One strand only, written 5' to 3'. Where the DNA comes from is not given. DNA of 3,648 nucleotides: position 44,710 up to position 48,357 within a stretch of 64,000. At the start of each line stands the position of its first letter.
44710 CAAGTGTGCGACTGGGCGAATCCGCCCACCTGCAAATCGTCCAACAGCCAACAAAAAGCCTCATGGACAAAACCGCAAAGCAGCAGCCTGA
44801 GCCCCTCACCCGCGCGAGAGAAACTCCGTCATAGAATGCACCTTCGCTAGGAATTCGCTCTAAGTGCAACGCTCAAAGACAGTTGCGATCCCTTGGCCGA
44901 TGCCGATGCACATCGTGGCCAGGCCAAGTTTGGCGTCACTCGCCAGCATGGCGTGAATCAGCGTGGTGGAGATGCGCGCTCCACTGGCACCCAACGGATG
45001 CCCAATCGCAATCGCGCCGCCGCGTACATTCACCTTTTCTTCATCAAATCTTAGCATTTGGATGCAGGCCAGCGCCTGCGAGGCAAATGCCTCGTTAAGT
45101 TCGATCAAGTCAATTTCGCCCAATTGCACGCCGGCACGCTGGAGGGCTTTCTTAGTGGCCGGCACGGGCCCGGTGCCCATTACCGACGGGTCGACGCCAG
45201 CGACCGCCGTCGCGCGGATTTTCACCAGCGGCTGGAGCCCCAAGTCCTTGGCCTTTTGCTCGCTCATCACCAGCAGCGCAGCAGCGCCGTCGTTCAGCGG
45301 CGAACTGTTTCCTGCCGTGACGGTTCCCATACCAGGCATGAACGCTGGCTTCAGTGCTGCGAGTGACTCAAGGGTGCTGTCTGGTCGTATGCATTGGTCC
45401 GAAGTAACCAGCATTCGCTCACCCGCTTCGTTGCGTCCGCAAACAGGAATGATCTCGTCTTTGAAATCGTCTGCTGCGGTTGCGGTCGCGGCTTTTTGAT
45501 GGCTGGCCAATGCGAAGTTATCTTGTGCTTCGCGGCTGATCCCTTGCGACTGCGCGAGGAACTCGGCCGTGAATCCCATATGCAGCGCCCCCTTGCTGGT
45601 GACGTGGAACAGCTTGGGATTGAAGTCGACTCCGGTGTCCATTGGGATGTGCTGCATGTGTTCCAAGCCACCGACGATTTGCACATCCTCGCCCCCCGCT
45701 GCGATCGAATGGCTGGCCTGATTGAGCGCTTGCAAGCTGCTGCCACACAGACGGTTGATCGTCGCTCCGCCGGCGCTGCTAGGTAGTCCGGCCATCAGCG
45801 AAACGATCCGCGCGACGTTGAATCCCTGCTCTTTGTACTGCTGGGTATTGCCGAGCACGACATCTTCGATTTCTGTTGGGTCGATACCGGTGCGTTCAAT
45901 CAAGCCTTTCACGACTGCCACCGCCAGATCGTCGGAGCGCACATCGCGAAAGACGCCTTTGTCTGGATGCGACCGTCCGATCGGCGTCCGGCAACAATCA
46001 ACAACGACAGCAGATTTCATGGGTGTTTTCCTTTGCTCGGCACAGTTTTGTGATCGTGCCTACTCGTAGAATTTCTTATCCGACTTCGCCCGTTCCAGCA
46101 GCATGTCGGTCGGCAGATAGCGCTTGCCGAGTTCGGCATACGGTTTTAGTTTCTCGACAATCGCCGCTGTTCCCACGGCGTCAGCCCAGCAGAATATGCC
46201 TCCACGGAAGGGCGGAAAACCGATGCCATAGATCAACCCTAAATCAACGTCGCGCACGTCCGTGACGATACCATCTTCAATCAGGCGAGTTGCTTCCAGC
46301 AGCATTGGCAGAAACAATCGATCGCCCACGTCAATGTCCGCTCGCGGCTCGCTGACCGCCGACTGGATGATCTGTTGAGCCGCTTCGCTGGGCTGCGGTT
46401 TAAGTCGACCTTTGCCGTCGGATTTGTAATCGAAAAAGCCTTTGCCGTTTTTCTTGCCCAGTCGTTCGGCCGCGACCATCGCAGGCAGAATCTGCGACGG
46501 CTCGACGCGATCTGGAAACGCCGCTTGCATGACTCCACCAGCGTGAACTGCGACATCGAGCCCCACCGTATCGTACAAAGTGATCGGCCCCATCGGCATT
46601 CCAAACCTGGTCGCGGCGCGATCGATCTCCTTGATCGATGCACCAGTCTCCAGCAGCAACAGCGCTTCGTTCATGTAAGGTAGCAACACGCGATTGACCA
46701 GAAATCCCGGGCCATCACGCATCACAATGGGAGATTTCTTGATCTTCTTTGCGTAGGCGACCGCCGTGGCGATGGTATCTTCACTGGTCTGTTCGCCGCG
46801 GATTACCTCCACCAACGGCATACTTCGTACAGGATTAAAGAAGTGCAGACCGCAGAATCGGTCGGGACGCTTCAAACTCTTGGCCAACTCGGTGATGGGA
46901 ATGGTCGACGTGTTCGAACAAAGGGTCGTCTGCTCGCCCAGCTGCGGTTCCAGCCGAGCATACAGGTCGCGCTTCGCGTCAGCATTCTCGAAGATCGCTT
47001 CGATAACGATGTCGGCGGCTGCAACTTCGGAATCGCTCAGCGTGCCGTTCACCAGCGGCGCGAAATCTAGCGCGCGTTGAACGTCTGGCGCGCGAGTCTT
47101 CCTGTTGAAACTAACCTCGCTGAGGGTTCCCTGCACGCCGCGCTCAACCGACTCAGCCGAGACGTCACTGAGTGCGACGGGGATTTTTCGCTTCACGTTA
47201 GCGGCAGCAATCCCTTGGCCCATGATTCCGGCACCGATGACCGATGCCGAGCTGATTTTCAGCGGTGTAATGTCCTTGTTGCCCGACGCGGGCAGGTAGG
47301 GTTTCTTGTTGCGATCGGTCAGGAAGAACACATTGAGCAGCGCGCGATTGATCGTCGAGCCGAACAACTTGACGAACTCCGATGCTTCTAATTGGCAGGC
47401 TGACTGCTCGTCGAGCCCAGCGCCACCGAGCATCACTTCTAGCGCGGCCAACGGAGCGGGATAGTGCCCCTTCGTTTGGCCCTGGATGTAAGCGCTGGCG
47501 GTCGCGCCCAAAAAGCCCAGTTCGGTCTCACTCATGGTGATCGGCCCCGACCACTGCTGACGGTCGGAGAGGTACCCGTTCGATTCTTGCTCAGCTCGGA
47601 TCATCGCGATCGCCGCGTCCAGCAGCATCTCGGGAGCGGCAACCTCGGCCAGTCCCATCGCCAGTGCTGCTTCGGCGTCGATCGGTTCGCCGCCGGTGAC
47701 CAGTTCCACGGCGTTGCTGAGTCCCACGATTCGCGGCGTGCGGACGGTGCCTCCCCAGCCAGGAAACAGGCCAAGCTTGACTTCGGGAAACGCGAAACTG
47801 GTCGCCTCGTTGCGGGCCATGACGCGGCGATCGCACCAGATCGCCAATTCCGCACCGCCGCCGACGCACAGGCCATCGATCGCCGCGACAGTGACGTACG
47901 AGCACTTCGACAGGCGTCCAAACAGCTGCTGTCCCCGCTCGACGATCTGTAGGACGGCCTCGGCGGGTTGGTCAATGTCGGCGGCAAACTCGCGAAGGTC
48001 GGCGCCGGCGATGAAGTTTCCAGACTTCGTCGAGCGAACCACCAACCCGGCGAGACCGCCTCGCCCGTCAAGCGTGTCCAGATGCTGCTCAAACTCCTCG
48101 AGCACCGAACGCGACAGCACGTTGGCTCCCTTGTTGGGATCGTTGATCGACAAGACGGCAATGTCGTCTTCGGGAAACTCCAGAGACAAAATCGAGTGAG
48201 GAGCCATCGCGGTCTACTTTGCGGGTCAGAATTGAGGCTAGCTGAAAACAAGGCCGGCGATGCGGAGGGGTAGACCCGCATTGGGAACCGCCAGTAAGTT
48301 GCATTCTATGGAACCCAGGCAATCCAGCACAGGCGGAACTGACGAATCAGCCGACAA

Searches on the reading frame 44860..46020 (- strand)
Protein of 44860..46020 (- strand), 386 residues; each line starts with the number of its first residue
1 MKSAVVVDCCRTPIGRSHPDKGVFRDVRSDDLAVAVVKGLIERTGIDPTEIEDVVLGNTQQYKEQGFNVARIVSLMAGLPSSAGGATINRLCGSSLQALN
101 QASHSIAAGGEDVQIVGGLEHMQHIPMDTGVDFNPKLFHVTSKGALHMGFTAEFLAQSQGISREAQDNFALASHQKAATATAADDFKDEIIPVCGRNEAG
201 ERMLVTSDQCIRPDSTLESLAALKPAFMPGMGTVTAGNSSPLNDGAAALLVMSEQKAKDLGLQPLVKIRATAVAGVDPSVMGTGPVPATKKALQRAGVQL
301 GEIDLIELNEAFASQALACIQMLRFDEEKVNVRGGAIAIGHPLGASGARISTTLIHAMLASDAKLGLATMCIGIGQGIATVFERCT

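Call 45: search_protein_families(library=pfam, proteins=[window:44860-46020:-])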
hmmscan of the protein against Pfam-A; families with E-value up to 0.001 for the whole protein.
window:44860-46020:- (386 aa): 2 families
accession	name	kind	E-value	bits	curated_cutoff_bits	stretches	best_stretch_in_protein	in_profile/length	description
PF00108.29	Thiolase_N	-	1.7e-74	251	26.4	1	5-255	2-260/260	Thiolase, N-terminal domain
PF02803.24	Thiolase_C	-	2.2e-50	169.9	27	1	263-384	2-123/123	Thiolase, C-terminal domain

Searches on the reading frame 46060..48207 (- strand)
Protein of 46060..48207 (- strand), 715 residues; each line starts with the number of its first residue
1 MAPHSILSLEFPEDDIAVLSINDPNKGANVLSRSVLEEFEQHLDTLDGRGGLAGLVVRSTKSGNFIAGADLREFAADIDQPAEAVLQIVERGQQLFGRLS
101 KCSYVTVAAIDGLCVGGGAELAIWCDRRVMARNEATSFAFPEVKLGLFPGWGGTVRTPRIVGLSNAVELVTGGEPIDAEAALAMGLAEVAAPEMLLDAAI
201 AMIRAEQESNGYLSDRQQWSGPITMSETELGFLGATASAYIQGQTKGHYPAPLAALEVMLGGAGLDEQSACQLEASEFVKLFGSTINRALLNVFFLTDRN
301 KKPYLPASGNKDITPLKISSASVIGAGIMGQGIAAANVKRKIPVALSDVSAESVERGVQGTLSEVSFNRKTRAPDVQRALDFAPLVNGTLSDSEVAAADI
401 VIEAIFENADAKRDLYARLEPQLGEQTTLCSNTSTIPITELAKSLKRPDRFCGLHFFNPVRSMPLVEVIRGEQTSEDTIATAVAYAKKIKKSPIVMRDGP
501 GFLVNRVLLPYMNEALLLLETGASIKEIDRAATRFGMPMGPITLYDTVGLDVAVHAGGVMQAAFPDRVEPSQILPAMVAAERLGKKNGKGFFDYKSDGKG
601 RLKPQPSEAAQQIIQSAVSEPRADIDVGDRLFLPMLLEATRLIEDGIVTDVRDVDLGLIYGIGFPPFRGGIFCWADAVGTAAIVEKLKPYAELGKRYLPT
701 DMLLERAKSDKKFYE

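Call 45: search_protein_families(library=pfam, proteins=[window:46060-48207:-])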
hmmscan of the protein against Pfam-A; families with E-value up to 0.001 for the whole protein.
window:46060-48207:- (715 aa): 4 families
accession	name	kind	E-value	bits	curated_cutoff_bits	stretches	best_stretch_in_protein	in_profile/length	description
PF02737.24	3HCDH_N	-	1.7e-52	178.4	22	1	322-498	3-179/180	3-hydroxyacyl-CoA dehydrogenase, NAD binding domain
PF00725.27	3HCDH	-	1.2e-36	125.6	22.1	2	501-594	1-97/97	3-hydroxyacyl-CoA dehydrogenase, C-terminal domain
PF00378.25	ECH_1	-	1.8e-31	109.9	27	1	15-204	5-188/251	Enoyl-CoA hydratase/isomerase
PF16113.10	ECH_2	-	5.9e-22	79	27.2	1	18-209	3-190/335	Enoyl-CoA hydratase/isomerase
